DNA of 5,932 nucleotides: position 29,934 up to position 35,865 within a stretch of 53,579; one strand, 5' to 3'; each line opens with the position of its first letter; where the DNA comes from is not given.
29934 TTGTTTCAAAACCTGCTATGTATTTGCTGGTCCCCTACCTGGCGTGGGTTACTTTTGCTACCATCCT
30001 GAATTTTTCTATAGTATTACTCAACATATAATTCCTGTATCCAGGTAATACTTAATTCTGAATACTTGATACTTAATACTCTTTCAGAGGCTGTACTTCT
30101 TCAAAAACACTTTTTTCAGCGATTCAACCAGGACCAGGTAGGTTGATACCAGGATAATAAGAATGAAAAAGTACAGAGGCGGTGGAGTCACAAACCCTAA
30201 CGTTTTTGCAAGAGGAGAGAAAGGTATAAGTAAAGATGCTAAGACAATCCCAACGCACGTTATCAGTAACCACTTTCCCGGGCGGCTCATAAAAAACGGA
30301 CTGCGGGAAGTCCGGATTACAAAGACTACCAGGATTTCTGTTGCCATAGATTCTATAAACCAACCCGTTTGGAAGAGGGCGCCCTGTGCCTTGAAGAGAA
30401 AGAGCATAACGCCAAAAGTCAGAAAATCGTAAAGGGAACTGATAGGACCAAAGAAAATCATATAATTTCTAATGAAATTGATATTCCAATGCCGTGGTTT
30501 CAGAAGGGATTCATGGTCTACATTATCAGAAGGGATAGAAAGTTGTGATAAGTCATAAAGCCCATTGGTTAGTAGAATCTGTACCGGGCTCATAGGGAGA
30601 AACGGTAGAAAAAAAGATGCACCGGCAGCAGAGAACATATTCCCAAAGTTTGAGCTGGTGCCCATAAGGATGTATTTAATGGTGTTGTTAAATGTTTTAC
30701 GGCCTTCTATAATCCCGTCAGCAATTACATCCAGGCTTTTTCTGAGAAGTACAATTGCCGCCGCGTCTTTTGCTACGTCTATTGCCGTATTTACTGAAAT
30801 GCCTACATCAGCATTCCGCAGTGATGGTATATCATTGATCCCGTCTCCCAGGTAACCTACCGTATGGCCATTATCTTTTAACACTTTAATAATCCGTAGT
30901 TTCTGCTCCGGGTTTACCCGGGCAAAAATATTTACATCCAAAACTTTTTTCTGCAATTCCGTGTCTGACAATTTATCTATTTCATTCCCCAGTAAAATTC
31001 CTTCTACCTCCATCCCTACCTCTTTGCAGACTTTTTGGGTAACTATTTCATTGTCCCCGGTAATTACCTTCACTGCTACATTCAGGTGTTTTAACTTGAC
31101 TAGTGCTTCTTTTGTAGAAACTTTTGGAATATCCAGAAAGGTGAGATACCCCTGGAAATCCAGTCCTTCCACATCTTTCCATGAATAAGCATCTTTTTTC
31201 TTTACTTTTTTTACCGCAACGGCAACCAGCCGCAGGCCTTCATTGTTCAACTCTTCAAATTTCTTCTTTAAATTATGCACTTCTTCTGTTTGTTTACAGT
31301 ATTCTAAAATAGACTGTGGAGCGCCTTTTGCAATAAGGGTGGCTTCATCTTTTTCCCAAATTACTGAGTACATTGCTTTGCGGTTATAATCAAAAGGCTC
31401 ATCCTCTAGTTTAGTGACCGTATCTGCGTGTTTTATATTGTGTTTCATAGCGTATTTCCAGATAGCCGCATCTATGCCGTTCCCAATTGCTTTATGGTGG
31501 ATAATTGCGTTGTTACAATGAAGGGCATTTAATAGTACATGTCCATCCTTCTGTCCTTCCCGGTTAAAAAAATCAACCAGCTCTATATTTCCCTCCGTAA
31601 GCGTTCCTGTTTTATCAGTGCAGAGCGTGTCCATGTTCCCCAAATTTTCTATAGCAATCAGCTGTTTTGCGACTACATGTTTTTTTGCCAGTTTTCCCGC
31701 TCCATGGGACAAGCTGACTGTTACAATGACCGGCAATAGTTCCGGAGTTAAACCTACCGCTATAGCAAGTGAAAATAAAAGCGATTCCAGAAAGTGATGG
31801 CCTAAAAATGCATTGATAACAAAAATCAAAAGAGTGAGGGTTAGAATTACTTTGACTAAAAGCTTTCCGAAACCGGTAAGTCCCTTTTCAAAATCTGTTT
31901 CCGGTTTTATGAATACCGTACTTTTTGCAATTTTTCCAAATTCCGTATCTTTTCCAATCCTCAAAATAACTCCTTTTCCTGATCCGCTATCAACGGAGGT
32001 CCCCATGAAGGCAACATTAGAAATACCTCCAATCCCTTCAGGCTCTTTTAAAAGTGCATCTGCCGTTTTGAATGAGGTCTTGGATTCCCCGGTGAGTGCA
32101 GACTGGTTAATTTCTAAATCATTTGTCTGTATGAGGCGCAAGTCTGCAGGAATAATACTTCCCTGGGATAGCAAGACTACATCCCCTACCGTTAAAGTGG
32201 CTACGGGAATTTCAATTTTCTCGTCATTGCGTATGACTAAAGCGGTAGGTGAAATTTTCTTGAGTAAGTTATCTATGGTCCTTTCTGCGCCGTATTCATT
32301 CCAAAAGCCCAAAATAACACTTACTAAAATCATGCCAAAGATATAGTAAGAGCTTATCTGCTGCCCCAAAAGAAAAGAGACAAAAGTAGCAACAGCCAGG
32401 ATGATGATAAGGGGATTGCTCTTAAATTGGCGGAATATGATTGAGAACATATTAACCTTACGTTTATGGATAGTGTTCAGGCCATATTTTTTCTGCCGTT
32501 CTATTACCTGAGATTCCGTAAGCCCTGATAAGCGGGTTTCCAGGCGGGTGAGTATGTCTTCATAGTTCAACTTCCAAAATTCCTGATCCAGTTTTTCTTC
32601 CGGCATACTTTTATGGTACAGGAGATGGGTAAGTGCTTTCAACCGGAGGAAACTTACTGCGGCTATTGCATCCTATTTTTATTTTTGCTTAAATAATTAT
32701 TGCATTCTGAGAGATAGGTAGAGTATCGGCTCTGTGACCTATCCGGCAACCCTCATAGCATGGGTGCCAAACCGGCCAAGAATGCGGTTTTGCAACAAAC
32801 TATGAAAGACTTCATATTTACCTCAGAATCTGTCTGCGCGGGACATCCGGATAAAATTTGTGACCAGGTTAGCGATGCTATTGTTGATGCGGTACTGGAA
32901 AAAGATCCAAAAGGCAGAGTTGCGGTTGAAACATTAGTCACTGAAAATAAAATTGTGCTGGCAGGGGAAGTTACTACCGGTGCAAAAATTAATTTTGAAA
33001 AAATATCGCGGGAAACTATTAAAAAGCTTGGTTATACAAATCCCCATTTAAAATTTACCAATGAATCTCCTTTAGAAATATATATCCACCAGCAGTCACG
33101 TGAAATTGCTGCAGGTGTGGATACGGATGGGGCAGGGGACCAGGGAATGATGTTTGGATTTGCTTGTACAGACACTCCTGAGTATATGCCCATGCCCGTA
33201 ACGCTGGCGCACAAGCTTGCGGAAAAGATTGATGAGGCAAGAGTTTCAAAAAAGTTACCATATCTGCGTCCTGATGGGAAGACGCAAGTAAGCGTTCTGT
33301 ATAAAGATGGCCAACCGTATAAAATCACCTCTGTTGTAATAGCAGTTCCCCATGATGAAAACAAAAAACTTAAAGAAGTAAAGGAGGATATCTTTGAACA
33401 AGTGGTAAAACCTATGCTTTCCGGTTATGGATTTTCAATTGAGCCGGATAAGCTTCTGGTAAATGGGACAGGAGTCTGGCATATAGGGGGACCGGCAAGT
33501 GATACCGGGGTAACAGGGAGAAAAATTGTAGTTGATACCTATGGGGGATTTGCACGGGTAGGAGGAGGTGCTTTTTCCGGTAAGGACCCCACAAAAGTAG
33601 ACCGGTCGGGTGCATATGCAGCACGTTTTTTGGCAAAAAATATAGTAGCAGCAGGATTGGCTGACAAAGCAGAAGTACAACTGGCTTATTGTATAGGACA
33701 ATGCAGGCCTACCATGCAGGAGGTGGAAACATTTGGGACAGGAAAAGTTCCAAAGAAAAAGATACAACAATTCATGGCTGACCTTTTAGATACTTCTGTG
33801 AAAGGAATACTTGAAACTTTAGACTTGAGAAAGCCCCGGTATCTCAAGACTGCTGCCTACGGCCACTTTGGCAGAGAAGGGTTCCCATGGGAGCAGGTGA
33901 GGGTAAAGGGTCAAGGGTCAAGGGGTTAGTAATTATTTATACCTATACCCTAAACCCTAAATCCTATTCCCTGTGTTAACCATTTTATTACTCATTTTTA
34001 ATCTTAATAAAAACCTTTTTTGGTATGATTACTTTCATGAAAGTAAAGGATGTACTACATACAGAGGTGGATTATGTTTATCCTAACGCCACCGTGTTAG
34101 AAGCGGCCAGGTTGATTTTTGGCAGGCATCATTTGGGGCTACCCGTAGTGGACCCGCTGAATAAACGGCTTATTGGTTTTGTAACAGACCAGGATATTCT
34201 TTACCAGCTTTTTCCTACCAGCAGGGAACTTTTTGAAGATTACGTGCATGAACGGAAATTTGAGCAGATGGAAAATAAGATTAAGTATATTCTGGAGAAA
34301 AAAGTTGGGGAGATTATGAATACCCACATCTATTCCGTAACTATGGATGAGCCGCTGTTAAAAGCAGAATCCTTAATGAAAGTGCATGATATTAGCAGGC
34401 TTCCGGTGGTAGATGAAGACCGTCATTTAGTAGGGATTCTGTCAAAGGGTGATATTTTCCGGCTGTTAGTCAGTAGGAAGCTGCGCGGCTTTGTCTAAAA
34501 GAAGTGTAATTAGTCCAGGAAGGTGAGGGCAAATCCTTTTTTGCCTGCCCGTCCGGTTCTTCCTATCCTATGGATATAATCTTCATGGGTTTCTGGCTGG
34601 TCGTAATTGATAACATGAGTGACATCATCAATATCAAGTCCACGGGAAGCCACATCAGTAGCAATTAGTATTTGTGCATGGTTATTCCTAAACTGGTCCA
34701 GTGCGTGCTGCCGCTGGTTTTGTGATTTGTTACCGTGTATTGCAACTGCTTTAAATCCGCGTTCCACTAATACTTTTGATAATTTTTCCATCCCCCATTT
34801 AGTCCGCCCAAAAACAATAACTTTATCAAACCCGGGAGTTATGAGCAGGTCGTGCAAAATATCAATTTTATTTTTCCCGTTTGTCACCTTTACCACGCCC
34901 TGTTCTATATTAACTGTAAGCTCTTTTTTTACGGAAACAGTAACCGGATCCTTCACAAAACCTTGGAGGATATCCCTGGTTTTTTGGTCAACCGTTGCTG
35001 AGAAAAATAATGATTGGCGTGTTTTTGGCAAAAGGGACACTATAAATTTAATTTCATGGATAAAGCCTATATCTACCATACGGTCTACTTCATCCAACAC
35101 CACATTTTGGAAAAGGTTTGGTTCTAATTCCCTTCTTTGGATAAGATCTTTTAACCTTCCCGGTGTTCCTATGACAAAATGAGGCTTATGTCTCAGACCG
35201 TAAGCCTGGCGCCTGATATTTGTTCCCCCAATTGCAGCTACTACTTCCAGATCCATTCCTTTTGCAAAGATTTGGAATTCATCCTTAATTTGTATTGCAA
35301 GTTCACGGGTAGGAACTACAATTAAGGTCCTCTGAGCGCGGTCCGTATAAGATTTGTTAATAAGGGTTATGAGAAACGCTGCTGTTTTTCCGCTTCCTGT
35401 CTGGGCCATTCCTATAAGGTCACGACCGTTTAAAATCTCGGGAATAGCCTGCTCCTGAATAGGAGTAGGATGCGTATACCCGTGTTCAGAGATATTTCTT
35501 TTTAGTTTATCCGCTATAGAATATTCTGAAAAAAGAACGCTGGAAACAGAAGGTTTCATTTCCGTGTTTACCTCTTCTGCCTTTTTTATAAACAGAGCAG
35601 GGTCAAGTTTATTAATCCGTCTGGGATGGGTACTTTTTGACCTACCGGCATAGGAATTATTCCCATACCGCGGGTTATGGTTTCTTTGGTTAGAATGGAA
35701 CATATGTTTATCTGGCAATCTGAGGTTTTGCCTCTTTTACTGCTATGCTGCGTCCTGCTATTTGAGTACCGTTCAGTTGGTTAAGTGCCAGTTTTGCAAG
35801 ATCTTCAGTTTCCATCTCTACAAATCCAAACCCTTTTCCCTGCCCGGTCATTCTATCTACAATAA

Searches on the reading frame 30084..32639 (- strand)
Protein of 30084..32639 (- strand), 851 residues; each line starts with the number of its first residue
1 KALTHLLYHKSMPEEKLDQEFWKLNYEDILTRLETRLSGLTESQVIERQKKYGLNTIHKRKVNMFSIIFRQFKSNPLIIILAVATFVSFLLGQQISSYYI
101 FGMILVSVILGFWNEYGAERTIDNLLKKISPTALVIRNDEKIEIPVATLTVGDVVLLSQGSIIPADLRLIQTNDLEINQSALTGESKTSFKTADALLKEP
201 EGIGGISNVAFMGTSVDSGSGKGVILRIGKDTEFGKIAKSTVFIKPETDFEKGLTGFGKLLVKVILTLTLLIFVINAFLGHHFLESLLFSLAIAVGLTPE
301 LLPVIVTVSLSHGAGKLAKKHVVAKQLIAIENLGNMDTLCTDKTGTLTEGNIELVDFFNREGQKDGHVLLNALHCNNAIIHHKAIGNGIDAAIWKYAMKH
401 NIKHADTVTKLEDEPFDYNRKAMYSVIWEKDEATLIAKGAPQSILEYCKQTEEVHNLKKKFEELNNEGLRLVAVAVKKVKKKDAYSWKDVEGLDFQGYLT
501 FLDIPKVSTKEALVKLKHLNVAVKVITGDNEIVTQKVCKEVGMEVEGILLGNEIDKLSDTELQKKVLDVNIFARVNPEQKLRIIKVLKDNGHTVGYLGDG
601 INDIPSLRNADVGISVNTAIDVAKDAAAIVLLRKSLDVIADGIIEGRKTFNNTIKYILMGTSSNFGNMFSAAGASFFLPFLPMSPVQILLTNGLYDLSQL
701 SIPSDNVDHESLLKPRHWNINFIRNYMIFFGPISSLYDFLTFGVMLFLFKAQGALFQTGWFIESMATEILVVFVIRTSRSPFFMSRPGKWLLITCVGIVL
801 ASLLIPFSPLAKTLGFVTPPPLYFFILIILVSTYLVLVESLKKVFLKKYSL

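Call 17: search_protein_families(library=pfam, proteins=[window:30084-32639:-], max_evalue=0.0001)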
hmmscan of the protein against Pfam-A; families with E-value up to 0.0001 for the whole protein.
window:30084-32639:- (851 aa): 5 families
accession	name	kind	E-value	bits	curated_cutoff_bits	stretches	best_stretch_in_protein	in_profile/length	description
PF00122.25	E1-E2_ATPase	-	3.8e-43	147.6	28.1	1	129-320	3-181/181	E1-E2 ATPase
PF00689.26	Cation_ATPase_C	-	2.7e-19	70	27.3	1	680-843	1-174/175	Cation transporting ATPase, C-terminus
PF00690.31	Cation_ATPase_N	-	1.6e-16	60.1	20.4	1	22-88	2-69/69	Cation transporter/ATPase, N-terminus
PF00702.32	Hydrolase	-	9.6e-16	59.2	26.4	1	336-611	1-191/191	haloacid dehalogenase-like hydrolase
PF13246.12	Cation_ATPase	-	2e-08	34.6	21.7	1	373-450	6-90/91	Cation transport ATPase (P-type)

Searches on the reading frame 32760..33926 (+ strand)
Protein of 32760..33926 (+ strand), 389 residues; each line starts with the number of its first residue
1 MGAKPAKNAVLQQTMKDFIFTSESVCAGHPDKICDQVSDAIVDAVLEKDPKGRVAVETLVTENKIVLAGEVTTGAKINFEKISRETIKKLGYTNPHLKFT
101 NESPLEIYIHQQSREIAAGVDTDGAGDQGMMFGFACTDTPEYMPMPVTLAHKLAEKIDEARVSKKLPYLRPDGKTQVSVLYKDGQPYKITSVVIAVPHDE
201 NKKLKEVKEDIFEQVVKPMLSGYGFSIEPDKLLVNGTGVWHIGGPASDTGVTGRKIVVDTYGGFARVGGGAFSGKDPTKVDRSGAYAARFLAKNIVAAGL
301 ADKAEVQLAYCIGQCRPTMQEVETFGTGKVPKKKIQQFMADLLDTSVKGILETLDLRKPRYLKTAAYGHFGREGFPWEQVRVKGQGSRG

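Call 17: search_protein_families(library=pfam, proteins=[window:32760-33926:+], max_evalue=0.0001)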
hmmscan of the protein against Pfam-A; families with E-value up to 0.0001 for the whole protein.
window:32760-33926:+ (389 aa): 3 families
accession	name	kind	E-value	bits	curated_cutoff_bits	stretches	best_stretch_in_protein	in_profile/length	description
PF02773.21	S-AdoMet_synt_C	-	3e-60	202.6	25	1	242-379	1-138/138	S-adenosylmethionine synthetase, C-terminal domain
PF02772.21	S-AdoMet_synt_M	-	3.7e-39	134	29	1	123-238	2-118/120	S-adenosylmethionine synthetase, central domain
PF00438.25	S-AdoMet_synt_N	-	1.6e-35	122.1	33.1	1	18-113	2-98/99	S-adenosylmethionine synthetase, N-terminal domain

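Call 42: find_related_loci(query=window:32760-33926:+, collection=genome_contigs, flank=500)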
Query window:32760-33926:+ (389 aa) in genome_contigs; peptide patterns used: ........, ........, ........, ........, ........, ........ (x = any residue, [..] = any of these).
600 stretches matched a pattern (row limit reached: there are more); 586 encode a relative of the query (tblastn E <= 1e-3); the best 80 are kept; 80 distinct loci.
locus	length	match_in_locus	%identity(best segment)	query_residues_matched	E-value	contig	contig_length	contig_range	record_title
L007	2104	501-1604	65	12-379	1e-173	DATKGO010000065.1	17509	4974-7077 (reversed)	MAG TPA_asm: Patescibacteria group bacterium isolate SMAG_U14553 k141_11147, whole genome shotgun sequence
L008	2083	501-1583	65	20-380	5e-168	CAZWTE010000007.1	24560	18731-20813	MAG TPA_asm: uncultured Gammaproteobacteria bacterium isolate binchicken_co144_909 genome assembly, contig: NODE_4256_le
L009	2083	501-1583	66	20-380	4e-166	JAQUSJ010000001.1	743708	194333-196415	MAG: Candidatus Daviesbacteria bacterium isolate STD1_94 NODE_9_length_743708_cov_15.213565_Sandtown_D1, whole genome sh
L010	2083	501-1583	64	20-380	4e-163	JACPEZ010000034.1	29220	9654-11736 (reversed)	MAG: Candidatus Daviesbacteria bacterium isolate NC_groundwater_348_Ag_B-0.1um_41_18 GD18-4_B1_scaffold_652455, whole ge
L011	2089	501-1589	62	20-381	2e-157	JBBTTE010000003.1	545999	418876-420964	MAG: Patescibacteria group bacterium isolate H32-bin050_1 H32_bin050_1_000000000003, whole genome shotgun sequence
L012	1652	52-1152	61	15-380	1e-158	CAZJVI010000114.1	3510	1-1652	MAG TPA_asm: uncultured Gammaproteobacteria bacterium isolate binchicken_co50_326 genome assembly, contig: NODE_44381_le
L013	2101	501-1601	57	15-380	1e-146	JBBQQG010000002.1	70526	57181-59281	MAG: Candidatus Saccharimonadales bacterium isolate Co_metawrap_1565 Cmw_1565_k141_3979490_length_70526_cov_10.0000, who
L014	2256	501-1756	60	19-383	2e-143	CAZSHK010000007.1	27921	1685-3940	MAG TPA_asm: uncultured Candidatus Saccharibacteria bacterium isolate SRP200132_co1_696 genome assembly, contig: NODE_29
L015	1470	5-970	62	63-380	1e-138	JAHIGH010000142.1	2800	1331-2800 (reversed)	MAG: Patescibacteria group bacterium isolate KR11_N2.mb.17 KR11_N2.mb.17_k141_66478, whole genome shotgun sequence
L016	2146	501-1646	53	16-379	2e-130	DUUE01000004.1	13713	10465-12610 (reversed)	MAG TPA_asm: Bacillota bacterium isolate AS08sgBPME_165 287741_AS08, whole genome shotgun sequence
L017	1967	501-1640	54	14-379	5e-131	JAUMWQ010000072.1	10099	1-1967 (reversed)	MAG: Filifactor alocis isolate S15M_Sa_18_sub NODE_2994_length_10099_cov_6.402429, whole genome shotgun sequence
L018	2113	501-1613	53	12-379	1e-127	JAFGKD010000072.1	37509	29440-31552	MAG: candidate division KSB1 bacterium isolate Zod_Metabat.31 k87_9084344, whole genome shotgun sequence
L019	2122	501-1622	52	7-379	4e-127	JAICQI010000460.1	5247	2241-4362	MAG: Pyrinomonadaceae bacterium isolate TY_HY_2_bin.36 k141_928963_length_5247_cov_13.4213, whole genome shotgun sequenc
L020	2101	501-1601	52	17-379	3e-127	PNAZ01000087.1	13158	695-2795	MAG: Chloroflexi bacterium isolate palsa_1033 73.20110800_P1M.33_contig_21511, whole genome shotgun sequence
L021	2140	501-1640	52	15-379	5e-126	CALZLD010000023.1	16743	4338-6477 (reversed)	MAG: uncultured Clostridia bacterium isolate SRR3178347_bin.56_metaWRAP_v1.3_MAG genome assembly, contig: ERZ8974935.142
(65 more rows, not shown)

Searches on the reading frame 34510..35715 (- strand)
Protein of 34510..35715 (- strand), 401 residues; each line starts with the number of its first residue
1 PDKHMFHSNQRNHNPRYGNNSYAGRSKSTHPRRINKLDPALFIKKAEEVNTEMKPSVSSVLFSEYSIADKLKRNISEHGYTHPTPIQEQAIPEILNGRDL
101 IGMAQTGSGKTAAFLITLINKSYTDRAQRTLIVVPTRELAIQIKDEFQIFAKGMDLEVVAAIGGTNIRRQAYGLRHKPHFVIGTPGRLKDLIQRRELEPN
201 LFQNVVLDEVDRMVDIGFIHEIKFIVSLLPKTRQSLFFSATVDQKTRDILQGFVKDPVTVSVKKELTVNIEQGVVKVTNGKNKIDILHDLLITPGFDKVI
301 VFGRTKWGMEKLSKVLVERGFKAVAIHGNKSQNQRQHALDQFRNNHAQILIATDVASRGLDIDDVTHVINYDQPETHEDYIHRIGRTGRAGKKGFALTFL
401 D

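Call 17: search_protein_families(library=pfam, proteins=[window:34510-35715:-], max_evalue=0.0001)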
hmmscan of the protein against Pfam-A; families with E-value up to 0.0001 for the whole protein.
window:34510-35715:- (401 aa): 4 families
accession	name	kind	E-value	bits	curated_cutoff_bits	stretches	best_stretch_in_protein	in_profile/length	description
PF00270.35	DEAD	-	1.8e-46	158.3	26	1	84-248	1-166/167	DEAD/DEAH box helicase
PF00271.37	Helicase_C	-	1.1e-32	113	23.5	1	283-391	2-110/110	Helicase conserved C-terminal domain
PF04851.21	ResIII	-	6.3e-12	46.2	22.5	1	83-242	4-162/164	Type III restriction enzyme, res subunit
PF16203.11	ERCC3_RAD25_C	-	6.8e-05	22.7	27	0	297-392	61-153/248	ERCC3/RAD25/XPB C-terminal helicase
